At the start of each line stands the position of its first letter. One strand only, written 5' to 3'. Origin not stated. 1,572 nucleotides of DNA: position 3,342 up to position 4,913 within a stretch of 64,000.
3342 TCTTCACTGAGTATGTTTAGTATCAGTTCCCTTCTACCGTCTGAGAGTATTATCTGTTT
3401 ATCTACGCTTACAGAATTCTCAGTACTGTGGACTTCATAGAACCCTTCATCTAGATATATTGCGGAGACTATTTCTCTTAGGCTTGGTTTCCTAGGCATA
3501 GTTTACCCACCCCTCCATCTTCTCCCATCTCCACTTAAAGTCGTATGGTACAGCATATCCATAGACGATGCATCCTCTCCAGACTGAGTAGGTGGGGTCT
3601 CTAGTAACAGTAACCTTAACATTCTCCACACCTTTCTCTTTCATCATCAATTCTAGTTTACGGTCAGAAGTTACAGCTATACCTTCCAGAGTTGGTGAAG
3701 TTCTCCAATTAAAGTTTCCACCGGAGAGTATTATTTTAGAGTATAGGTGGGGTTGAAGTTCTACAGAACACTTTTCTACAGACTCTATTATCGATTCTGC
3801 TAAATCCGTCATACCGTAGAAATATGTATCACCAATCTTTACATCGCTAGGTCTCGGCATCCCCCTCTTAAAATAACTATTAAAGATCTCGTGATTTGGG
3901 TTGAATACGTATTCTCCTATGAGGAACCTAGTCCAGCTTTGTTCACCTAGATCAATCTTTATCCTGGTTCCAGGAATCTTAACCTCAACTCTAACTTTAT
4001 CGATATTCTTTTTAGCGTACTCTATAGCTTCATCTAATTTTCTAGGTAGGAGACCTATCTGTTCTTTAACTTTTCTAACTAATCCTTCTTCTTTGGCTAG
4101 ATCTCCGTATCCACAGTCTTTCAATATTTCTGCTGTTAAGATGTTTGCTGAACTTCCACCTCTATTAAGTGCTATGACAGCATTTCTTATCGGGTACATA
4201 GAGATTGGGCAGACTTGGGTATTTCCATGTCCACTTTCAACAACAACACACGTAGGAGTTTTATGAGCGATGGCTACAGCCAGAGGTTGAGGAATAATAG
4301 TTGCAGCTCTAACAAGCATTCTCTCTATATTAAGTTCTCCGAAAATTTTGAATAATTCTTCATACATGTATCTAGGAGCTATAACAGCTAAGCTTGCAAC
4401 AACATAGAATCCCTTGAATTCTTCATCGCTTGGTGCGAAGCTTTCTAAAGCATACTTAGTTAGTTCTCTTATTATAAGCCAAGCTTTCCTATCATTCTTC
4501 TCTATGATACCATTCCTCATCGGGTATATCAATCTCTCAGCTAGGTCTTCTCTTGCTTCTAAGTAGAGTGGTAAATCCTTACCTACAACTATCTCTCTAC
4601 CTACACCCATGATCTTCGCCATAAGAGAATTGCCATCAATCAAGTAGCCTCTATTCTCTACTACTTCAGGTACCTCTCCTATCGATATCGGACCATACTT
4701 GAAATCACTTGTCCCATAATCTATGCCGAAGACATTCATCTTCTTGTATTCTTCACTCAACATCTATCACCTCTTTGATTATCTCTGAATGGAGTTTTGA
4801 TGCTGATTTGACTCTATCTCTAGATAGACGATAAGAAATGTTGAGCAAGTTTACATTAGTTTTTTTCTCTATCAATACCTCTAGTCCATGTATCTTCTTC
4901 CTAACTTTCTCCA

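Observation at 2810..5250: Compact, translationally coupled crenactin operon with two unassigned partner ORFs in an AT-rich genome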

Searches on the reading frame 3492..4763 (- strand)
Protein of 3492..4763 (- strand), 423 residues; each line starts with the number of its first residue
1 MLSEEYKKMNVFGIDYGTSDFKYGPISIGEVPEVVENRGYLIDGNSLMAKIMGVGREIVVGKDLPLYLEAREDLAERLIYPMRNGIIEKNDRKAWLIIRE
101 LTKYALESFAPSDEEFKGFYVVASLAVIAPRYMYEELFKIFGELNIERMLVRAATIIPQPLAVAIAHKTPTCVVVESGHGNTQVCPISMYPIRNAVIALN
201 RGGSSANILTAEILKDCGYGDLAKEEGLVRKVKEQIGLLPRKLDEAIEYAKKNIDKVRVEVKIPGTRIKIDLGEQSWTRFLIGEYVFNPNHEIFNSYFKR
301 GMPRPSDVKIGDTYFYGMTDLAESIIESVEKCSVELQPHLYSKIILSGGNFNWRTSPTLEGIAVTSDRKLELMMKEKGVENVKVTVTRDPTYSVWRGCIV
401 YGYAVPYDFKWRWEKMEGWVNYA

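Call 3: search_protein_families(library=pfam, proteins=[window:3492-4763:-], max_evalue=0.1)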
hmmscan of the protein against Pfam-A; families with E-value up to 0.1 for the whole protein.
window:3492-4763:- (423 aa): 1 family
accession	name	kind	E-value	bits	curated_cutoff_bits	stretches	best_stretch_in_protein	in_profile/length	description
PF00022.25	Actin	-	2.6e-15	56.4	27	1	77-398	60-378/410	Actin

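Call 4: search_protein_families(library=ncbifam, proteins=[window:3492-4763:-], max_evalue=0.1)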
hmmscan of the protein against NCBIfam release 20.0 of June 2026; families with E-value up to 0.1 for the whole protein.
window:3492-4763:- (423 aa): 4 families
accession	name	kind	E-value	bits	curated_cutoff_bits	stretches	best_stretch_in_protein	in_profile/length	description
NF053560.1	crenactin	equivalog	4.2e-170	566.2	630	1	6-419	1-421/422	crenactin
NF040964.1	MamK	subfamily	7.3e-13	48.3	400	2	54-245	40-219/335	MamK family actin-like protein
NF040575.1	syringactin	equivalog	4.1e-06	26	300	1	320-401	183-256/286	syringactin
NF053558.1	BeeR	equivalog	0.0016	17.5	530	0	72-275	61-253/349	BeeR family actin-like protein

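Call 5: search_solved_structures(query=window:3492-4763:-, max_evalue=1, show_alignments=2)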
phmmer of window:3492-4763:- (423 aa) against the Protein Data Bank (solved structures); distinct sequences matched with E-value up to 1: 142 (the best 60 are shown).
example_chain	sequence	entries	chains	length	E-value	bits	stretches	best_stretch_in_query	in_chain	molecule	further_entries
4cj7_A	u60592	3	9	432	6.8e-111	374.1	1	2-419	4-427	ACTIN/ACTIN FAMILY PROTEIN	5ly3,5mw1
4bql_A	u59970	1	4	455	8.2e-111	373.8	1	2-419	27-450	ACTIN/ACTIN FAMILY PROTEIN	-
6i4k_A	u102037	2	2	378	4.2e-10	42.1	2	122-274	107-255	Actin-1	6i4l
8trm_A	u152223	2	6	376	4.2e-10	42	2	122-274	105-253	Actin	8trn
4cbw_A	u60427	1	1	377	5.1e-10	41.8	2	124-282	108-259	ACTIN, ALPHA SKELETAL MUSCLE, ACTIN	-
6i4h_A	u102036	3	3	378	5.5e-10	41.7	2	126-274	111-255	Actin-1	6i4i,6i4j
7aln_A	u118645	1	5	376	5.7e-10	41.6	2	125-274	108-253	Actin-1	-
4cbu_A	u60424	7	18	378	5.8e-10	41.6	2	124-274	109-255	Actin-1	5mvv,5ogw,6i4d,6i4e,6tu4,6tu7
6i4f_A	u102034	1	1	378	5.9e-10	41.6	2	124-274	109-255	Actin-1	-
6i4g_A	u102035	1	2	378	6.8e-10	41.4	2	126-274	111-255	Actin-1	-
6iug_A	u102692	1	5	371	8.5e-10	41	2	121-289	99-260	pollen F-actin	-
7zvw_B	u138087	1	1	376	4.8e-09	38.6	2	129-289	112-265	Actin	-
7ju4_u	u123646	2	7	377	5.5e-09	38.4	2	125-290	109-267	Actin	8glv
3b63_A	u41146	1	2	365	7.3e-09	38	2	159-288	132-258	Actin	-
1yvn_A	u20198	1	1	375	8.1e-09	37.8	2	159-288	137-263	PROTEIN (ACTIN)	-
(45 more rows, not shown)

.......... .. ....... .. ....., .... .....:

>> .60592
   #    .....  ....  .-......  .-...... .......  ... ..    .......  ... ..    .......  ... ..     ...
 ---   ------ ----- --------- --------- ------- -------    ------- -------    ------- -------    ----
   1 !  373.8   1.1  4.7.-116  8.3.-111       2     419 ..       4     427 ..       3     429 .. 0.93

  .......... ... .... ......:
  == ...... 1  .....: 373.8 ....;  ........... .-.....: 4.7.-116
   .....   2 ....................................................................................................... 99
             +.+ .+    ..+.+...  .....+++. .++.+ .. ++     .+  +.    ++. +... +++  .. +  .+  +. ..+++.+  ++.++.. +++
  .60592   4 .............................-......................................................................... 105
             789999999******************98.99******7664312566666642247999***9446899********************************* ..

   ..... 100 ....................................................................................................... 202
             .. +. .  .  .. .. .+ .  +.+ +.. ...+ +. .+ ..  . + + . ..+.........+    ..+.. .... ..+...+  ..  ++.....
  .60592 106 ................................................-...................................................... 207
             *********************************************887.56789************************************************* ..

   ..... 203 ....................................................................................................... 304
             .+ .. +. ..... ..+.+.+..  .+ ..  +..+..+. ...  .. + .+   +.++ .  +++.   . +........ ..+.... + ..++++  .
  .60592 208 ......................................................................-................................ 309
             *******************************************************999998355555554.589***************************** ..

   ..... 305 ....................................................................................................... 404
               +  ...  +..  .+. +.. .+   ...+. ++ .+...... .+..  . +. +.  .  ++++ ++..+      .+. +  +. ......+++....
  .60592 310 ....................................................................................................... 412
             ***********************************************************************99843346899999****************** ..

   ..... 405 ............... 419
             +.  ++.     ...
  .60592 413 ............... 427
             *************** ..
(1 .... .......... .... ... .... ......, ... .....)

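Call 11: find_homologous_proteins(query=window:3492-4763:-, max_evalue=1e-10)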
Query window:3492-4763:- (423 aa): 517 proteins with E <= 1e-10 among 8000 candidates; the best 120 are listed.
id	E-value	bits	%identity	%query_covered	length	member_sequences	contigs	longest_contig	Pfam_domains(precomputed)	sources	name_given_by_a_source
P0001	1.1e-283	958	99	100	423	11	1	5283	PF00022.26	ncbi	ncbi:MAG: hypothetical protein QW079_02070 [Nitrososphaerota archaeon]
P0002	1.8e-241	819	81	100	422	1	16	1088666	PF00022.26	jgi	jgi:crenactin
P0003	2.7e-241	819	80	100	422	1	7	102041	PF00022.26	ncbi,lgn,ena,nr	ncbi:MAG: hypothetical protein LZ172_00130 [Thaumarchaeota archaeon]|nr:hypothetical protein [Candid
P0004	3.7e-241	818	81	100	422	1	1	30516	PF00022.26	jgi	jgi:crenactin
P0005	5.5e-241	818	80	100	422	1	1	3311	PF00022.26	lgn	-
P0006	4.2e-240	815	80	100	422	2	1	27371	PF00022.26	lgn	-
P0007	3.4e-239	812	79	100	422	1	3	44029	PF00022.26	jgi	-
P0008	5.1e-239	811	79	100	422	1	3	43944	PF00022.26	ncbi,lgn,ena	-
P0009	1.2e-238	810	80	100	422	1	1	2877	PF00022.26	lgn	-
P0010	1.3e-238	810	79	100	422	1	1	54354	PF00022.26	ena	-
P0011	2.1e-238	809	79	100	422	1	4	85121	PF00022.26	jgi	-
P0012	2.9e-238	809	79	100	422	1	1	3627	PF00022.26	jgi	-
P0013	2.9e-238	809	79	100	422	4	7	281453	PF00022.26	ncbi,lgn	ncbi:MAG: hypothetical protein QW724_07425 [Nitrososphaerota archaeon]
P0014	3.2e-238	808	79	100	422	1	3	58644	PF00022.26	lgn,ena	-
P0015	3.4e-238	808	79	100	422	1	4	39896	PF00022.26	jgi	jgi:crenactin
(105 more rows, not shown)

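Call 13: find_related_loci(query=A1, collection=genome_contigs, flank=6000)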
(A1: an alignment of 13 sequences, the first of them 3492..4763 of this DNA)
Query A1 (423 aa) in genome_contigs; peptide patterns used: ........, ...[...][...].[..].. (x = any residue, [..] = any of these).
289 stretches matched a pattern; 231 encode a relative of the query (tblastn E <= 1e-3); the best 80 are kept; 80 distinct loci.
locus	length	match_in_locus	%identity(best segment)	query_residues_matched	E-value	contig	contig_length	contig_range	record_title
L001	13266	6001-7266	81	2-423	0e+0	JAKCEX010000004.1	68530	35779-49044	MAG: Candidatus Geocrenenecus arthurdayi isolate LGB-05.bin.6 NODE_95_length_68530_cov_89.894911, whole genome shotgun s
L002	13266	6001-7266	79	2-423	0e+0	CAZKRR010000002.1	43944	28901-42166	MAG TPA_asm: uncultured Nitrososphaeria archaeon isolate SRP104967_co1_24 genome assembly, contig: NODE_246_length_43944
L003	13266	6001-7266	79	2-423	0e+0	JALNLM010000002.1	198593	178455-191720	MAG: Candidatus Geocrenenecus huangii isolate ZZQ.bins.13.201803 NODE_41_length_198593_cov_22.351551, whole genome shotg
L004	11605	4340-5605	79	2-423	0e+0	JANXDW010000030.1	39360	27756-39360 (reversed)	MAG: Aigarchaeota archaeon isolate SKYB24 k141_36335, whole genome shotgun sequence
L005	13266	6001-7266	79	2-423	0e+0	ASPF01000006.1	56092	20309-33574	Candidatus Geocrenenecus sp. JGI 0000106-J15 J0000106J15DRAFT_contig_5_0.6_C, whole genome shotgun sequence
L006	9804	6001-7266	78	2-423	0e+0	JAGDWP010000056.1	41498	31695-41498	MAG: Nitrososphaerales archaeon isolate KUA_Bin06 NODE_154_length_41498_cov_15.459740, whole genome shotgun sequence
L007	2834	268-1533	76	2-423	0e+0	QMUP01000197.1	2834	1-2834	MAG: Candidatus Wolframiiraptor sp. isolate B99-G9 B99_Guay9_scaffold_90501, whole genome shotgun sequence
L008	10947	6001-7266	73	2-423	0e+0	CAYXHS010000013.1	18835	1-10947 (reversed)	MAG TPA_asm: uncultured Nitrososphaeria archaeon isolate binchicken_co184_276 genome assembly, contig: NODE_5043_length_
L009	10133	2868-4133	74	2-423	0e+0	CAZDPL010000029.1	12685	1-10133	MAG TPA_asm: uncultured Nitrososphaeria archaeon isolate binchicken_co184_688 genome assembly, contig: NODE_9366_length_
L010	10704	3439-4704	74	2-423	0e+0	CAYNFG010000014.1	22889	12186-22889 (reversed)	MAG TPA_asm: uncultured Nitrososphaeria archaeon isolate SRP141559_co1_273 genome assembly, contig: NODE_1007_length_228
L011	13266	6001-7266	74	2-423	0e+0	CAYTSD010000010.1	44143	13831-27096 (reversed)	MAG TPA_asm: uncultured Nitrososphaeria archaeon isolate binchicken_co80_166 genome assembly, contig: NODE_103_length_44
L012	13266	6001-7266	73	2-423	0e+0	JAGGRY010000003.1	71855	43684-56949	MAG: Thaumarchaeota archaeon isolate AUK008 PB_MANV_008_c_000000000004, whole genome shotgun sequence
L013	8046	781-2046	73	2-423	0e+0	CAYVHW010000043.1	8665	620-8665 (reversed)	MAG TPA_asm: uncultured Nitrososphaeria archaeon isolate binchicken_co6_540 genome assembly, contig: NODE_10321_length_8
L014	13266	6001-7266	73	2-423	0e+0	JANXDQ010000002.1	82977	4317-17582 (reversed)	MAG: Aigarchaeota archaeon isolate SKYB129 NODE_2_length_82977_cov_18.962956, whole genome shotgun sequence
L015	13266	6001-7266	72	2-423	0e+0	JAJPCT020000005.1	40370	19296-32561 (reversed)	MAG: Candidatus Wolframiiraptor gerlachensis isolate A8 NODE_162_length_40370_cov_3_751882, whole genome shotgun sequenc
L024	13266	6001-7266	64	1-422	0e+0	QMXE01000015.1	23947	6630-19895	MAG: Candidatus Bathyarchaeota archaeon isolate B71_G16 B71_Guay16_scaffold_00863, whole genome shotgun sequence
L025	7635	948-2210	64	2-422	0e+0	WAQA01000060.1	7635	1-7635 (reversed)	MAG: Candidatus Bathyarchaeota archaeon isolate S146_99_esom k151_278239, whole genome shotgun sequence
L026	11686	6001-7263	64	2-422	0e+0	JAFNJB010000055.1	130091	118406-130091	MAG: Candidatus Brockarchaeota archaeon isolate JZZ.bins.4 NODE_46_length_130200_cov_154.682, whole genome shotgun seque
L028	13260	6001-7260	64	1-420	0e+0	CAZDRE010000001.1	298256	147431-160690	MAG TPA_asm: uncultured Candidatus Bathyarchaeia archaeon isolate SRP338002_co1_87 genome assembly, contig: NODE_21_leng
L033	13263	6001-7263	63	2-422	0e+0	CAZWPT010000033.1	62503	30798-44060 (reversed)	MAG TPA_asm: uncultured Nitrososphaerota archaeon isolate SRP231805_co4_161 genome assembly, contig: k141_239120, whole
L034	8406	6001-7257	64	2-420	0e+0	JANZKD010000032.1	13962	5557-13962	MAG: Candidatus Culexmicrobium profundum isolate GB-1867-035 Ga0190363_1001446, whole genome shotgun sequence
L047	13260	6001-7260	62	2-420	0e+0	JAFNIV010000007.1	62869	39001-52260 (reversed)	MAG: Candidatus Brockarchaeota archaeon isolate DRTY-1.bins.18 NODE_7_length_62869_cov_17.261352, whole genome shotgun s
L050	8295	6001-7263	64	1-422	0e+0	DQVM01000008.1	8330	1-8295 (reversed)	MAG TPA_asm: Candidatus Caldarchaeum subterraneum isolate SZUA-1515 k95_303343, whole genome shotgun sequence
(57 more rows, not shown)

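Call 32: search_protein_families(library=pfam, proteins=[L024:5279-6007:+, L025:181-951:+, L034:5310-6008:+, L028:5282-6007:+, L033:5344-5862:+, L047:5390-5992:+, L015:5465-6004:+], max_evalue=1)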
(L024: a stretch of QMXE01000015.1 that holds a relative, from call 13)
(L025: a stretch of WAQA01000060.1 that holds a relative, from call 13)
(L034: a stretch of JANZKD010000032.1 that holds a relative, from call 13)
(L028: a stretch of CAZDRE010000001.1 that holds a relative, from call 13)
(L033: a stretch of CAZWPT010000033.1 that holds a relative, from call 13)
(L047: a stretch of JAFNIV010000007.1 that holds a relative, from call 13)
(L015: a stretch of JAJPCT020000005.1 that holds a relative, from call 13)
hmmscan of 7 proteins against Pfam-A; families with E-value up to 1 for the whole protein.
L024:5279-6007:+ (242 aa): 2 families
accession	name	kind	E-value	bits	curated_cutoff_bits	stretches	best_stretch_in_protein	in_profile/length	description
PF20293.4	MC6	-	0.024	15.1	27.2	0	18-44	14-40/76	ABC-three component (ABC-3C) system Middle Component 6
PF19807.5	DUF6290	-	0.11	13.2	27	1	190-224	1-35/72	Family of unknown function (DUF6290)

L025:181-951:+ (256 aa): 0 families

L034:5310-6008:+ (232 aa): 3 families
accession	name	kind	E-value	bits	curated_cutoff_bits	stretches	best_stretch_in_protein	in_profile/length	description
PF01402.27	RHH_1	-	0.0023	18.3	20.5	1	182-218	2-38/39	Ribbon-helix-helix protein, copG family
PF07328.17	VirD1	-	0.12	12.8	28.2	1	177-215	19-57/142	T-DNA border endonuclease VirD1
PF18534.6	HBD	-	0.33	11.6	32.9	1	6-35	48-77/84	Helical bundle domain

L028:5282-6007:+ (241 aa): 1 family
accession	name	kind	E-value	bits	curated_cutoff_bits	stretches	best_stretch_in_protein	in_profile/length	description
PF19807.5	DUF6290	-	0.14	12.8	27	1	189-223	1-35/72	Family of unknown function (DUF6290)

L033:5344-5862:+ (172 aa): 1 family
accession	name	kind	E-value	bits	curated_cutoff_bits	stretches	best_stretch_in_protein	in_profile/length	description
PF16553.11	PUFD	-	0.016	15.7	29.5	1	24-107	29-110/114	BCORL-PCGF1-binding domain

L047:5390-5992:+ (200 aa): 1 family
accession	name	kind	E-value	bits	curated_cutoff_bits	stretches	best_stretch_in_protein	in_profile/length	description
PF15909.11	zf-C2H2_8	-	0.059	14.2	30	1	87-139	30-81/98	C2H2-type zinc ribbon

L015:5465-6004:+ (179 aa): 0 families

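Call 65: search_protein_families(library=ncbifam, proteins=[L015:5465-6004:+, L033:5344-5862:+, L024:5279-6007:+, L001:7262-7942:+, L050:5249-5929:+, L026:7266-7922:+], max_evalue=0.1)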
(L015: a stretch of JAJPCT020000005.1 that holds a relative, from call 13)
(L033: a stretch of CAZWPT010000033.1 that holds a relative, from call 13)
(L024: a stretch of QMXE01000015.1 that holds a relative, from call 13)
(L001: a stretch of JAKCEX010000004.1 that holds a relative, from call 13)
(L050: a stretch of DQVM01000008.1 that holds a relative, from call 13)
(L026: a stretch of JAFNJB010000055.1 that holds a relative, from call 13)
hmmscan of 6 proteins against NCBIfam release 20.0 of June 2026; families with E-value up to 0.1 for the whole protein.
L015:5465-6004:+ (179 aa): 0 families

L033:5344-5862:+ (172 aa): 0 families

L024:5279-6007:+ (242 aa): 1 family
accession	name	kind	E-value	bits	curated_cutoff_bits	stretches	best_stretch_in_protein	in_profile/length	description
NF041793.1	ORF56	equivalog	0.00027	20.9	50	1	193-225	3-35/39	ORF56 family plasmid copy control protein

L001:7262-7942:+ (226 aa): 2 families
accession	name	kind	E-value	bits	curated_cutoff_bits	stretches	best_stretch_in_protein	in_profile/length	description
NF053561.1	Rkd2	equivalog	1.5e-05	24.8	290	1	30-225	22-195/196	arcadin-2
TIGR01554.3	major_cap_HK97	equivalog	0.059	12.5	27.5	1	118-203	4-85/385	phage major capsid protein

L050:5249-5929:+ (226 aa): 0 families

L026:7266-7922:+ (218 aa): 4 families
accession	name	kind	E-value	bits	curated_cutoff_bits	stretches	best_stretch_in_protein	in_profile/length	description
NF053561.1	Rkd2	equivalog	3.4e-08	33.4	290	1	26-213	21-195/196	arcadin-2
NF041752.4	sbcc_Bac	equivalog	0.015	13.1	1420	1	111-164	651-704/1130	exonuclease subunit SbcC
NF007554.0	PRK10174.1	equivalog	0.016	15.6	104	1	20-58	29-66/75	hypothetical protein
NF041392.1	XylDh_Gfo6_Halo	equivalog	0.093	11.5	350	0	49-95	63-109/350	D-xylose 1-dehydrogenase Gfo6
